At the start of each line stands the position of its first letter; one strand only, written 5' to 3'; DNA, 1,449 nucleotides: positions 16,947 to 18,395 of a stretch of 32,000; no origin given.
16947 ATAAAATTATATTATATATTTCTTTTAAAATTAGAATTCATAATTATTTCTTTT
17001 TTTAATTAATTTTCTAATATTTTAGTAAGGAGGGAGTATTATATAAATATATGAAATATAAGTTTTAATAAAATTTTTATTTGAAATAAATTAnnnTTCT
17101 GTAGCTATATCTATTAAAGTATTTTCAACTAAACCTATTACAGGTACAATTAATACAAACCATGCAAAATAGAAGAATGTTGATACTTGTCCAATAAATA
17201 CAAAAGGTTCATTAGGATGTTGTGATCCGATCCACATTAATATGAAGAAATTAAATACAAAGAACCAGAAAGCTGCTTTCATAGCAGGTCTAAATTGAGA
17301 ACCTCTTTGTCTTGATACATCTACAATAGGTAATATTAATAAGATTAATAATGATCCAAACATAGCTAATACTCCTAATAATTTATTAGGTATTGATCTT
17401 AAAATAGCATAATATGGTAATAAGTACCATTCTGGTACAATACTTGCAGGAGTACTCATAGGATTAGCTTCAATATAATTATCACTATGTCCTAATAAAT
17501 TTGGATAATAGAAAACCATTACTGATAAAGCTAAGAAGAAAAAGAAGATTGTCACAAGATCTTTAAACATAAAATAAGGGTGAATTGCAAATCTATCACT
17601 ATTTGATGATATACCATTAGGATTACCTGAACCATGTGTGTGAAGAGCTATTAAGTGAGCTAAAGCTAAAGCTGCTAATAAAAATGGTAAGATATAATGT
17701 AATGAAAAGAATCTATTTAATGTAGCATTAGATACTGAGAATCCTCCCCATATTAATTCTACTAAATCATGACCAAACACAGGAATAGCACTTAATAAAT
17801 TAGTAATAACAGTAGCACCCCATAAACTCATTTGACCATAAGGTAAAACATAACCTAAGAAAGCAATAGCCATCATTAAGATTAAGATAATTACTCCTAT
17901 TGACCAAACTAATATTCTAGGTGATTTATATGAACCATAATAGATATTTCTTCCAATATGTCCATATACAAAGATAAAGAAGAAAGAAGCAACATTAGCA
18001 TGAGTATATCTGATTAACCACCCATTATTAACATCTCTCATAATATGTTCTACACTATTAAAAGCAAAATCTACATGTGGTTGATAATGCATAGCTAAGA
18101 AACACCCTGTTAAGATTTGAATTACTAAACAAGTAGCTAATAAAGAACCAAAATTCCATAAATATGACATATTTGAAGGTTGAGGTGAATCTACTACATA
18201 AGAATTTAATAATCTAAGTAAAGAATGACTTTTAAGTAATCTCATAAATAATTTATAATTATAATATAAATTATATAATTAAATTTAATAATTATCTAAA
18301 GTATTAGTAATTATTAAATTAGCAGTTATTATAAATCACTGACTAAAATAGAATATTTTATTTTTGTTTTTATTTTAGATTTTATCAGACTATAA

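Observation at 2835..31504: Strand-specific C-rich heptamer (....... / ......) downstream of nine genes: candidate mitochondrial RNA 3'-end processing signal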

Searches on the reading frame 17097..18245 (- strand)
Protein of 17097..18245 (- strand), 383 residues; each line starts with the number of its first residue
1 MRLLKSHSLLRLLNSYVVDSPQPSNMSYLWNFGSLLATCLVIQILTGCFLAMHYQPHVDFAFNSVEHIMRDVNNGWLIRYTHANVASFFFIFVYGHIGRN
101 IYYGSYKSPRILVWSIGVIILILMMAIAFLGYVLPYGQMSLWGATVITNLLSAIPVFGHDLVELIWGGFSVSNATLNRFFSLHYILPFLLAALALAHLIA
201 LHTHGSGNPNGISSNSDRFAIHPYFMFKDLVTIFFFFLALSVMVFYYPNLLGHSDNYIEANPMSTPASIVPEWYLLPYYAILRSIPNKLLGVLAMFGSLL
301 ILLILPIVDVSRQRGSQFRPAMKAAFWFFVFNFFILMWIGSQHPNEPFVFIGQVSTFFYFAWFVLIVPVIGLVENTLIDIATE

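Call 15: find_encoding_contigs(protein=window:17097-18245:-, flank=10000, max_places=6)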
Protein seq(383 aa) (383 aa): no gene with exactly this product is on record in the collection.

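Call 16: find_homologous_proteins(query=window:17097-18245:-, max_evalue=1e-100)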
Query seq(383 aa) (383 aa): 7363 proteins with E <= 1e-100 among 8000 candidates; the best 120 are listed.
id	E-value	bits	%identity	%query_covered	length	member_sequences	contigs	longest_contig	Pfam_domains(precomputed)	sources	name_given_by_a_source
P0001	3.2e-249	844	99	100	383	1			PF00033.25,PF00032.23,PF13631.12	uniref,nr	uniref:Cytochrome b n=1 Tax=Butyriboletus roseoflavus TaxID=1325616 RepID=A0A8K1ZR16_9AGAM|nr:apocyt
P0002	1.2e-248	842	98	100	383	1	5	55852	PF00033.25,PF00032.23,PF13631.12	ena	-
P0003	9.9e-246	833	97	100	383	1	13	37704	PF00033.25,PF00032.23,PF13631.12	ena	-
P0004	1.6e-245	832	97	100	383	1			PF00033.25,PF00032.23,PF13631.12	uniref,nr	uniref:cytochrome b n=1 Tax=Lanmaoa macrocarpa TaxID=2528262 RepID=UPI0026E1FF75|nr:cytochrome b [La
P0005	2.3e-245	832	97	100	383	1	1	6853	PF00033.25,PF00032.23,PF13631.12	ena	-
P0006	2.6e-245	832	97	100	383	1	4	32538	PF00033.25,PF00032.23,PF13631.12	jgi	jgi:ubiquinol-cytochrome c reductase cytochrome b subunit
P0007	3.5e-245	831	96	100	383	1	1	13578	PF00033.25,PF00032.23,PF13631.12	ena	-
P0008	4.5e-245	831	97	100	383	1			PF00033.25,PF00032.23,PF13631.12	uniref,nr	uniref:cytochrome b n=1 Tax=Tylopilus brunneirubens TaxID=1914092 RepID=UPI002A7F761C|nr:cytochrome 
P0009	5.6e-245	830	96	100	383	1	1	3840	PF00033.25,PF00032.23,PF13631.12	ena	-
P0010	5.6e-245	830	97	100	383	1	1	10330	PF00033.25,PF00032.23,PF13631.12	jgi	jgi:ubiquinol-cytochrome c reductase cytochrome b subunit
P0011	8.2e-245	830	96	100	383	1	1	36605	PF00033.25,PF00032.23,PF13631.12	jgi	jgi:ubiquinol-cytochrome c reductase cytochrome b subunit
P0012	8.3e-245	830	97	100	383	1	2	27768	PF00033.25,PF00032.23,PF13631.12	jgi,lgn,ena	-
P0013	1.1e-244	830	96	100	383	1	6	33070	PF00033.25,PF00032.23,PF13631.12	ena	-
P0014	1.2e-244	829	97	100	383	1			PF00033.25,PF00032.23,PF13631.12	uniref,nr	uniref:cytochrome b n=1 Tax=Rufoboletus hainanensis TaxID=1968705 RepID=UPI0028D6FA83|nr:cytochrome 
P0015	1.6e-244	829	96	100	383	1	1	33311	PF00033.25,PF00032.23,PF13631.12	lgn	-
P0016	1.6e-244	829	97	100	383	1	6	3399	PF00033.25,PF00032.23,PF13631.12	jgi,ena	jgi:ubiquinol-cytochrome c reductase cytochrome b subunit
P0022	3.0e-244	828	97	100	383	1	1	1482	PF00033.25,PF00032.23,PF13631.12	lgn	-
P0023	3.1e-244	828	96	100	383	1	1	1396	PF00033.25,PF00032.23,PF13631.12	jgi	jgi:ubiquinol-cytochrome c reductase cytochrome b subunit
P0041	2.9e-243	825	95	100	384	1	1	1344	PF00033.25,PF00032.23,PF13631.12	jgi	jgi:ubiquinol-cytochrome c reductase cytochrome b subunit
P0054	1.2e-241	819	95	100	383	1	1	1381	PF00033.25,PF00032.23,PF13631.12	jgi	jgi:ubiquinol-cytochrome c reductase cytochrome b subunit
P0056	1.2e-240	816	94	100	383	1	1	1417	PF00033.25,PF00032.23,PF13631.12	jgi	jgi:ubiquinol-cytochrome c reductase cytochrome b subunit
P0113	2.7e-216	736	84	100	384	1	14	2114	PF00033.25,PF00032.23,PF13631.12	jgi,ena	-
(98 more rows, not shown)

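Call 18: find_encoding_contigs(protein=P0023, flank=10000, max_places=10)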
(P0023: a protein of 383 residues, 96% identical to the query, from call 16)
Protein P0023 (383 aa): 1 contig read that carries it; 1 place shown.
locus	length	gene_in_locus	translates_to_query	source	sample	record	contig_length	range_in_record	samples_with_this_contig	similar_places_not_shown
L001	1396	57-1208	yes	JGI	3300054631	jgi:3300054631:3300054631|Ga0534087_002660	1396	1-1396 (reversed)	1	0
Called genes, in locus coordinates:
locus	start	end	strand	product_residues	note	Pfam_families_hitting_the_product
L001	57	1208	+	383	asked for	PF00033:Cytochrome_B, PF13631:Cytochrom_B_N_2, PF00032:Cytochrom_B_C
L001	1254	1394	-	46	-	?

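Call 19: find_encoding_contigs(protein=P0002, flank=10000, max_places=6)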
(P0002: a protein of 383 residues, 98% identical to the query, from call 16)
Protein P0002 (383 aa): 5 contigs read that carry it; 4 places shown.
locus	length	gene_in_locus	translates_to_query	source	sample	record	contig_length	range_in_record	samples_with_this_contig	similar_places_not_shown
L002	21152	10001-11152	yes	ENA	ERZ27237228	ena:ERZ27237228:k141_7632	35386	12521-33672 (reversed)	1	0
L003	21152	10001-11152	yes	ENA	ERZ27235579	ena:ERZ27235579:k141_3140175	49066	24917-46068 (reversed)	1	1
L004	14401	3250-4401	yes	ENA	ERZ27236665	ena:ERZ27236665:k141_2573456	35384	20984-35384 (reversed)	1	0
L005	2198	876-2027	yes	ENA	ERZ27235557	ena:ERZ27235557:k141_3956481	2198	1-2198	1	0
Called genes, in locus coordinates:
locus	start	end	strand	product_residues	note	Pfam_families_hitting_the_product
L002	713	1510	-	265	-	PF00119:ATP-synt_A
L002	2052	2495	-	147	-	PF00115:COX1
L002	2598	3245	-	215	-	-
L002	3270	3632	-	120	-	-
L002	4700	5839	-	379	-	PF00115:COX1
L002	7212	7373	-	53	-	PF05933:Fun_ATP-synt_8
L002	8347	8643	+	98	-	PF00146:NADHdh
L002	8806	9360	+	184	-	PF00146:NADHdh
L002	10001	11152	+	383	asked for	PF00033:Cytochrome_B, PF13631:Cytochrom_B_N_2, PF00032:Cytochrom_B_C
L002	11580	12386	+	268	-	PF00510:COX3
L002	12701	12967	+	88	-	PF00420:Oxidored_q2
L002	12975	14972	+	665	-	PF00662:Proton_antipo_N, PF00361:Proton_antipo_M, PF06455:NADH5_C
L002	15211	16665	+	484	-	PF00361:Proton_antipo_M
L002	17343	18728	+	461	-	PF05316:VAR1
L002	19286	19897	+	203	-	PF00499:Oxidored_q3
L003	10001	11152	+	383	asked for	PF00033:Cytochrome_B, PF13631:Cytochrom_B_N_2, PF00032:Cytochrom_B_C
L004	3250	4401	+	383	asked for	PF00033:Cytochrome_B, PF13631:Cytochrom_B_N_2, PF00032:Cytochrom_B_C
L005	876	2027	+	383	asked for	PF00033:Cytochrome_B, PF13631:Cytochrom_B_N_2, PF00032:Cytochrom_B_C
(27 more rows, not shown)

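Call 36: find_encoding_contigs(protein=P0016, flank=10000, max_places=10)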
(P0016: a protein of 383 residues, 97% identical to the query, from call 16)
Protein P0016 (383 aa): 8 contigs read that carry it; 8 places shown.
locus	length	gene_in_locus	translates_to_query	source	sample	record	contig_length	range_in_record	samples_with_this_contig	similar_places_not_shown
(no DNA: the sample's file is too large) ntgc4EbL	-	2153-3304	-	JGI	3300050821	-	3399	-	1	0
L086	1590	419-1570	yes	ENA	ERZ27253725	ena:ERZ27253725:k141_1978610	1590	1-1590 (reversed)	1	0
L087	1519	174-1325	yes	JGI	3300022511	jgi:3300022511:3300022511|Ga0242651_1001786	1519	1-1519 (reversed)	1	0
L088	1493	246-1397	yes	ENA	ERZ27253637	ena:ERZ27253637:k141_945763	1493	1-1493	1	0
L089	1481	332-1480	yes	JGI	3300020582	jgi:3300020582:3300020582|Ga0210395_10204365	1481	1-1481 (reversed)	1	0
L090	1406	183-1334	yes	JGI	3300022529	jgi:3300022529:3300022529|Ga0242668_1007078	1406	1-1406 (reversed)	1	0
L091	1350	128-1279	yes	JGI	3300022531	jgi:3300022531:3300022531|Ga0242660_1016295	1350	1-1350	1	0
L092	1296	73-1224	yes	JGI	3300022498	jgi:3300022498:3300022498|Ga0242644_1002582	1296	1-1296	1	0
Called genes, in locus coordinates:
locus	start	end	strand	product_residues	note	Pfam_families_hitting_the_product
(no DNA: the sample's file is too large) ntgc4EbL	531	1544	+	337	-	PF00146:NADHdh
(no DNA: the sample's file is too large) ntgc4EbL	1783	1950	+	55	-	-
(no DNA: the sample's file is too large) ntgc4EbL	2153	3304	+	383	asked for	PF00033:Cytochrome_B, PF13631:Cytochrom_B_N_2, PF00032:Cytochrom_B_C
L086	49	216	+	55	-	-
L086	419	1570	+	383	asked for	PF00033:Cytochrome_B, PF13631:Cytochrom_B_N_2, PF00032:Cytochrom_B_C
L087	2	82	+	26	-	?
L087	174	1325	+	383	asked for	PF00033:Cytochrome_B, PF13631:Cytochrom_B_N_2, PF00032:Cytochrom_B_C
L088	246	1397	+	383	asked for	PF00033:Cytochrome_B, PF13631:Cytochrom_B_N_2, PF00032:Cytochrom_B_C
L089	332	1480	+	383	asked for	PF00033:Cytochrome_B, PF13631:Cytochrom_B_N_2, PF00032:Cytochrom_B_C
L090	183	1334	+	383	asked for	PF00033:Cytochrome_B, PF13631:Cytochrom_B_N_2, PF00032:Cytochrom_B_C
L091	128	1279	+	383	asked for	PF00033:Cytochrome_B, PF13631:Cytochrom_B_N_2, PF00032:Cytochrom_B_C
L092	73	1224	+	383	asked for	PF00033:Cytochrome_B, PF13631:Cytochrom_B_N_2, PF00032:Cytochrom_B_C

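Call 37: find_encoding_contigs(protein=P0022, flank=10000, max_places=10)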
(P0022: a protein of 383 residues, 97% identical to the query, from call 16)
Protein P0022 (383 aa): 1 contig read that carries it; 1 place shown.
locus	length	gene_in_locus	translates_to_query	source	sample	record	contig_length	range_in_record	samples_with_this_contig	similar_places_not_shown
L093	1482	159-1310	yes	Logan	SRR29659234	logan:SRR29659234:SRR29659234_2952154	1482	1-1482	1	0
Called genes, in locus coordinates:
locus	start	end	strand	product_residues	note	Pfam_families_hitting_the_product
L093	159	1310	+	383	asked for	PF00033:Cytochrome_B, PF13631:Cytochrom_B_N_2, PF00032:Cytochrom_B_C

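Call 38: find_encoding_contigs(protein=P0041, flank=10000, max_places=10)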
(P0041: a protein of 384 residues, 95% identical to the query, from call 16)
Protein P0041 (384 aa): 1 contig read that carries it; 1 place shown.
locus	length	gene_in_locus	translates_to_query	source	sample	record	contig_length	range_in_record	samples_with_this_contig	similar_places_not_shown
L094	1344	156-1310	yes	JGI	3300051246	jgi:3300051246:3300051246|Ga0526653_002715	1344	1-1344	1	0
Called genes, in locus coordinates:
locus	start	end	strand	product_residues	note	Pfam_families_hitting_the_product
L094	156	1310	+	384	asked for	PF00033:Cytochrome_B, PF13631:Cytochrom_B_N_2, PF00032:Cytochrom_B_C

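Call 42: find_encoding_contigs(protein=P0113, flank=10000, max_places=10)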
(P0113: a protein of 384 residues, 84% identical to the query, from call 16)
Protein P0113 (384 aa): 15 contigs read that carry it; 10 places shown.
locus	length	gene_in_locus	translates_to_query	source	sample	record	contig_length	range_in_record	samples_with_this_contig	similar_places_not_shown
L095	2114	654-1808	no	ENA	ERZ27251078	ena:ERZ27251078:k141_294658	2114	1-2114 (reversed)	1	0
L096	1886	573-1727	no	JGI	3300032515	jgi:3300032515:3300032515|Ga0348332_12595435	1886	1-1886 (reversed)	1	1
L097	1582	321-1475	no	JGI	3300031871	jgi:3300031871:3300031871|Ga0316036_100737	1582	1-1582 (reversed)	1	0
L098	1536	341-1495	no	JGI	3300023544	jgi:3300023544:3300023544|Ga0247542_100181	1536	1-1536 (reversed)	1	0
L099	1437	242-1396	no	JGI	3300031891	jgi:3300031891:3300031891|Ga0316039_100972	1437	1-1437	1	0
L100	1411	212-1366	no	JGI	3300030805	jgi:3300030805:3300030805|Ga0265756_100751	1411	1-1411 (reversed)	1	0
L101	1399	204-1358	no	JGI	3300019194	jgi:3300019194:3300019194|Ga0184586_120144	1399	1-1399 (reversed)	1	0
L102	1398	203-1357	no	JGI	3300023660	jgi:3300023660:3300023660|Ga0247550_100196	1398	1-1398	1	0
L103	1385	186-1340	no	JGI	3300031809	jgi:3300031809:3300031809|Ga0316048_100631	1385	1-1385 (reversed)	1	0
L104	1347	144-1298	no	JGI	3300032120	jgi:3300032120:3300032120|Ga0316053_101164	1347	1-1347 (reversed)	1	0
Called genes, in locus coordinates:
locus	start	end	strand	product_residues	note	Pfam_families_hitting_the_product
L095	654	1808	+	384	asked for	PF00033:Cytochrome_B, PF13631:Cytochrom_B_N_2, PF00032:Cytochrom_B_C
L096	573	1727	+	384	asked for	PF00033:Cytochrome_B, PF13631:Cytochrom_B_N_2, PF00032:Cytochrom_B_C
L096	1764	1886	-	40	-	?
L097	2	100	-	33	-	?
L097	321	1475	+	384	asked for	PF00033:Cytochrome_B, PF13631:Cytochrom_B_N_2, PF00032:Cytochrom_B_C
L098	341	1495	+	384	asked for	PF00033:Cytochrome_B, PF13631:Cytochrom_B_N_2, PF00032:Cytochrom_B_C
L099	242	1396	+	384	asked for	PF00033:Cytochrome_B, PF13631:Cytochrom_B_N_2, PF00032:Cytochrom_B_C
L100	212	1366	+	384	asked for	PF00033:Cytochrome_B, PF13631:Cytochrom_B_N_2, PF00032:Cytochrom_B_C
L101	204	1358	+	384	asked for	PF00033:Cytochrome_B, PF13631:Cytochrom_B_N_2, PF00032:Cytochrom_B_C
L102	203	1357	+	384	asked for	PF00033:Cytochrome_B, PF13631:Cytochrom_B_N_2, PF00032:Cytochrom_B_C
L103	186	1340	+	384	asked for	PF00033:Cytochrome_B, PF13631:Cytochrom_B_N_2, PF00032:Cytochrom_B_C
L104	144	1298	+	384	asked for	PF00033:Cytochrome_B, PF13631:Cytochrom_B_N_2, PF00032:Cytochrom_B_C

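Call 43: find_encoding_contigs(protein=P0056, flank=10000, max_places=10)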
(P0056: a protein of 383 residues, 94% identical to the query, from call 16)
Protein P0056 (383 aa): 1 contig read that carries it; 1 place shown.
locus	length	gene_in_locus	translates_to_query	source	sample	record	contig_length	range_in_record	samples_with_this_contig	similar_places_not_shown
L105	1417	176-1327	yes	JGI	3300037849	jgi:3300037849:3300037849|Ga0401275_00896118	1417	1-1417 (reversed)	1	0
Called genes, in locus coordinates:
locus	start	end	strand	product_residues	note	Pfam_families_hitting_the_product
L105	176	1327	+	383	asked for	PF00033:Cytochrome_B, PF13631:Cytochrom_B_N_2, PF00032:Cytochrom_B_C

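Call 44: find_encoding_contigs(protein=P0054, flank=10000, max_places=10)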
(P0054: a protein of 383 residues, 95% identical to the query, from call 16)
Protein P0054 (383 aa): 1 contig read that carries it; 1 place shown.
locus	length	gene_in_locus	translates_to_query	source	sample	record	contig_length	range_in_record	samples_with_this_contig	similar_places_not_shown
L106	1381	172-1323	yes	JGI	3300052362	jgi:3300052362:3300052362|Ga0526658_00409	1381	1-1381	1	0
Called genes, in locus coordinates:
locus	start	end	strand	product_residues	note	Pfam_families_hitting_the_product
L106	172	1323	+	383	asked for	PF00033:Cytochrome_B, PF13631:Cytochrom_B_N_2, PF00032:Cytochrom_B_C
